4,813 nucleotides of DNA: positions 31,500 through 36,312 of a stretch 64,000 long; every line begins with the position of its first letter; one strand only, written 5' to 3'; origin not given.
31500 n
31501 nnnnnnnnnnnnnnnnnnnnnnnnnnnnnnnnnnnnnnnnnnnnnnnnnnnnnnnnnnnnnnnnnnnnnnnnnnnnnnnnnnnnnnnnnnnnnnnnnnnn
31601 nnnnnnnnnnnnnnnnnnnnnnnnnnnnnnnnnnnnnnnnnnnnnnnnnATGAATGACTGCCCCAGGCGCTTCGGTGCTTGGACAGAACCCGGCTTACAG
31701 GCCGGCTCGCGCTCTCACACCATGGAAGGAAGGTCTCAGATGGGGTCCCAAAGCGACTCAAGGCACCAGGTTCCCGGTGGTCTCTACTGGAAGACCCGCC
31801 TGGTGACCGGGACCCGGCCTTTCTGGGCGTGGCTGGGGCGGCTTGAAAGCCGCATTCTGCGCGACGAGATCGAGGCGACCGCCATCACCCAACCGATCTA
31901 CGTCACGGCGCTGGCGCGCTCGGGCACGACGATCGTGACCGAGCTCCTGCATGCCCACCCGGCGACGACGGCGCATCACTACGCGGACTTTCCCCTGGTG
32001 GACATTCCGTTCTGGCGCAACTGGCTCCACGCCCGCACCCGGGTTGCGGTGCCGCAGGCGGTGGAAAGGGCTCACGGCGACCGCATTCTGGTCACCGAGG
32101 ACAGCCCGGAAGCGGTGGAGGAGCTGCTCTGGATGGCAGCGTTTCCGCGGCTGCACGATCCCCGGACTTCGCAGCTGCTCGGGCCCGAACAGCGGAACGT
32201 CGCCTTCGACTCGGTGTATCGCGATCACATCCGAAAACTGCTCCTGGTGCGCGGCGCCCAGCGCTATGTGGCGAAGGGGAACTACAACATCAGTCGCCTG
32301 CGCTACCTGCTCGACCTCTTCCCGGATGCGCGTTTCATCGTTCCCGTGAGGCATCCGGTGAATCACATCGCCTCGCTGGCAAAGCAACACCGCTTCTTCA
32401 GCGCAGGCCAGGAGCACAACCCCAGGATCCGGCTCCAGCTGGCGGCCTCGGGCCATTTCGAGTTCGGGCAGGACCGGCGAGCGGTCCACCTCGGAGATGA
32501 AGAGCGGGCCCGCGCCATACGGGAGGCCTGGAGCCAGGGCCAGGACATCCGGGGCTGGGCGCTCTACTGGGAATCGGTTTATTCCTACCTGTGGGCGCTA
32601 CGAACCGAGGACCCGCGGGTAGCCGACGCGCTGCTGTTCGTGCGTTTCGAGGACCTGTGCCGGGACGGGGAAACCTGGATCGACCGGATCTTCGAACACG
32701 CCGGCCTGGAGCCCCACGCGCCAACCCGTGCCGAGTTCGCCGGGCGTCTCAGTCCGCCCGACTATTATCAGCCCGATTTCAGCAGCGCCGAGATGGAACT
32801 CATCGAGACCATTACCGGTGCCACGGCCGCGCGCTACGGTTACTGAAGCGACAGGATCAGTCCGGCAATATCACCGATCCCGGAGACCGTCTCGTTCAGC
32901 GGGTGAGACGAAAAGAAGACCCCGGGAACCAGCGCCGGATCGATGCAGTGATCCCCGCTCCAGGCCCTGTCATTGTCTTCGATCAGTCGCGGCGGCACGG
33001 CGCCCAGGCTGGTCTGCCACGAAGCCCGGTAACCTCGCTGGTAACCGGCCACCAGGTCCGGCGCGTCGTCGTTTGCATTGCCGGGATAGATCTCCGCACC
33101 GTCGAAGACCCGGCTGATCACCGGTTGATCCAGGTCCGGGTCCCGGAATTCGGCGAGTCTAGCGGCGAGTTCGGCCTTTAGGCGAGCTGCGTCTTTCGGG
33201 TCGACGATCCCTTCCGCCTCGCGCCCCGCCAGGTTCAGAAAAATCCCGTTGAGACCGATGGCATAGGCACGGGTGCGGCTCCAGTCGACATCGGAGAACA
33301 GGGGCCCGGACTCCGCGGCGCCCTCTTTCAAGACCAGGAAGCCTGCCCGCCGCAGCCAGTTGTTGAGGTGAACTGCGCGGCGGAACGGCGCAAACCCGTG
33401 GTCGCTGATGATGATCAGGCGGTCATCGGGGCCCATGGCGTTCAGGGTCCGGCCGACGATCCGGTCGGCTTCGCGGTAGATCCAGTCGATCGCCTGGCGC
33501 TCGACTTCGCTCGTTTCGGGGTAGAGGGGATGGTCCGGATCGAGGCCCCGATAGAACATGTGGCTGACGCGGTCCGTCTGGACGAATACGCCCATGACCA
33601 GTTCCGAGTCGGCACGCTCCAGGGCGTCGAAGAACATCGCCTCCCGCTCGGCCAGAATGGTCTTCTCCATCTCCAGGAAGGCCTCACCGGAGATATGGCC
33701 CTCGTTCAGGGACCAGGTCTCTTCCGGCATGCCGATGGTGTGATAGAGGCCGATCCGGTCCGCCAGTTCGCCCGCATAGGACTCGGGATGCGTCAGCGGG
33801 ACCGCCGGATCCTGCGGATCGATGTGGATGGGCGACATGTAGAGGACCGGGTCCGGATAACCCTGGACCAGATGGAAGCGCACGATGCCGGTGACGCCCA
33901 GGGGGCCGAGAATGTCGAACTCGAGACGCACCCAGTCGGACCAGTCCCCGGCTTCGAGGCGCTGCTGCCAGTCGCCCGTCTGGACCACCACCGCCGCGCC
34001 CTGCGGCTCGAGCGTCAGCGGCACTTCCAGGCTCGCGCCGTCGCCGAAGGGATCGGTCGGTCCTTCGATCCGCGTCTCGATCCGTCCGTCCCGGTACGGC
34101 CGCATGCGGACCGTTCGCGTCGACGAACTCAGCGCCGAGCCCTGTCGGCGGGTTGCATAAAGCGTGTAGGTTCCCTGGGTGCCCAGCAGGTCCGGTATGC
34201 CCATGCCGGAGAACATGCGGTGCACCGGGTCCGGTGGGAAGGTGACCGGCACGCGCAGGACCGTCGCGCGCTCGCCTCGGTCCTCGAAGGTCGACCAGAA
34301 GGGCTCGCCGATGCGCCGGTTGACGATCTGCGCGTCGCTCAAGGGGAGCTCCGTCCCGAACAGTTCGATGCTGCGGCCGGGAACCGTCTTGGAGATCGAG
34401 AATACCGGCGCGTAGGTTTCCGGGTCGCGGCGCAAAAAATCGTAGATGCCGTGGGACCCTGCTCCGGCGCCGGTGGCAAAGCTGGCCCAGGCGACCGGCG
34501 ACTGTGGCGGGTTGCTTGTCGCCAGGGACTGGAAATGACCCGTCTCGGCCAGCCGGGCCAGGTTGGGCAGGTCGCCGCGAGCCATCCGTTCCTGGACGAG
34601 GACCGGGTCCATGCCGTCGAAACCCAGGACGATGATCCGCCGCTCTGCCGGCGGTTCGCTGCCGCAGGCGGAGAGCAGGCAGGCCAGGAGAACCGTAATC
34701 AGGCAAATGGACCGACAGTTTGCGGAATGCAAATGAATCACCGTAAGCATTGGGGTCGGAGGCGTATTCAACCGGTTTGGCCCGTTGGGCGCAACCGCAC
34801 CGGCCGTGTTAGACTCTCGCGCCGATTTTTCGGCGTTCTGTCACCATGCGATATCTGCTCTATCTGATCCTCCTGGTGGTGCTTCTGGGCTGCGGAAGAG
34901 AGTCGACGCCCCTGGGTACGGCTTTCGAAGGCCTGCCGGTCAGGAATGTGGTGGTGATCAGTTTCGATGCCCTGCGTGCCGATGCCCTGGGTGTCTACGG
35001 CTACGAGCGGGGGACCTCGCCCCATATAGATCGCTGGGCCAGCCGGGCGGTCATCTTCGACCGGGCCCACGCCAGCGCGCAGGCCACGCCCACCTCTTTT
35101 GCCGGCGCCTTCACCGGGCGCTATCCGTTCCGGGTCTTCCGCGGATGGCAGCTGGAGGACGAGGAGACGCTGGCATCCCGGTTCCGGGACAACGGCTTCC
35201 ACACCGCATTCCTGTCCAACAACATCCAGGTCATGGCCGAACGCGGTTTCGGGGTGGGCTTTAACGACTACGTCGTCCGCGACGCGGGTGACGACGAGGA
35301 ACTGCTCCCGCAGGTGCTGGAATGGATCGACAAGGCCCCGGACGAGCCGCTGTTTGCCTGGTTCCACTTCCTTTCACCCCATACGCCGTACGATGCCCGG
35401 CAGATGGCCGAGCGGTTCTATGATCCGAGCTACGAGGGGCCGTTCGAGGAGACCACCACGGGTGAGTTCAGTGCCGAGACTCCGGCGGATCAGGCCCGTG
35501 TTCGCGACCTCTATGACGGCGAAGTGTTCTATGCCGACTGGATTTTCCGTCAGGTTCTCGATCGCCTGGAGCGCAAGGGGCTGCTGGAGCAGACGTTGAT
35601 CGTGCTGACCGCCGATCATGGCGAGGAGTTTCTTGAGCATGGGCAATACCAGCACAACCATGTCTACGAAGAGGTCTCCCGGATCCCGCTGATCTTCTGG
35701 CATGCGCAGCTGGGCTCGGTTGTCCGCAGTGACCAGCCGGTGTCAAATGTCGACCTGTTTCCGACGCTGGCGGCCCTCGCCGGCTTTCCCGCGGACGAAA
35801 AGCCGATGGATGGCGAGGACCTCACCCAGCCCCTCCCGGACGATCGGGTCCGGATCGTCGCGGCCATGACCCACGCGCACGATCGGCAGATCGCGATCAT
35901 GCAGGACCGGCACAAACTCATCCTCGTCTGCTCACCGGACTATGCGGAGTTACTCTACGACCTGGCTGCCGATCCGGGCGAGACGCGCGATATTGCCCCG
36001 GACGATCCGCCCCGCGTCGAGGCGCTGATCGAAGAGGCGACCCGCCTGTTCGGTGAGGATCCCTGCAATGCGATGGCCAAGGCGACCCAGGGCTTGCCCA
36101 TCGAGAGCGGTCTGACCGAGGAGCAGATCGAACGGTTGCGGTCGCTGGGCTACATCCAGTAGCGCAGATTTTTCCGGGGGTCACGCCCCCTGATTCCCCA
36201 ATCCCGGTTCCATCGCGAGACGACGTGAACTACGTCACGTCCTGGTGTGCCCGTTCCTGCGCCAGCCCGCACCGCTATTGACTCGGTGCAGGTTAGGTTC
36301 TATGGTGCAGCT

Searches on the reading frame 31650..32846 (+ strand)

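Call 55: search_protein_families(library=pfam, proteins=[window:31650-32846:+], max_evalue=0.00001)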
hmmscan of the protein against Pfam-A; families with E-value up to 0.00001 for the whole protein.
window:31650-32846:+ (398 aa): 1 family
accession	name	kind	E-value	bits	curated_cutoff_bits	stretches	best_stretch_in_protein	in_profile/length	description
PF13469.12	Sulfotransfer_3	-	2.2e-19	71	27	1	82-249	1-147/216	Sulfotransferase family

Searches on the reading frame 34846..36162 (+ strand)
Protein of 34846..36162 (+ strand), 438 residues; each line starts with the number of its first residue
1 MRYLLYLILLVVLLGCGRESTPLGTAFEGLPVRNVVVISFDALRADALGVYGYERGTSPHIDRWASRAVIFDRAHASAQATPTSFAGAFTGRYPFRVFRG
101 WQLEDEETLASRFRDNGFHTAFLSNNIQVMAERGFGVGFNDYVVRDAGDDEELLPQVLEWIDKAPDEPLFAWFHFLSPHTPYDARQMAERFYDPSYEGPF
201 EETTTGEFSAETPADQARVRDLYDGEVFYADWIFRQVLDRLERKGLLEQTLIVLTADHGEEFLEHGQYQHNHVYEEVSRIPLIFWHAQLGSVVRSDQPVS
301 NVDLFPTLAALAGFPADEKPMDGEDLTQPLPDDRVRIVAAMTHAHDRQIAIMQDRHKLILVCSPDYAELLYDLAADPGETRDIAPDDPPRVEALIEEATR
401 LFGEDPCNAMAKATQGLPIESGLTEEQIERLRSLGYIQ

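Call 55: search_protein_families(library=pfam, proteins=[window:34846-36162:+], max_evalue=0.00001)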
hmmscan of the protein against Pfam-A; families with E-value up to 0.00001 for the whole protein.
window:34846-36162:+ (438 aa): 2 families
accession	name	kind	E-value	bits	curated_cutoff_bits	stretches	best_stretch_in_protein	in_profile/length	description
PF00884.28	Sulfatase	-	1e-45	156.8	25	1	33-313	1-300/301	Sulfatase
PF16347.10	SGSH_C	-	4.1e-09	37.2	29.3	1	264-386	2-134/154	N-sulphoglucosamine sulphohydrolase, C-terminal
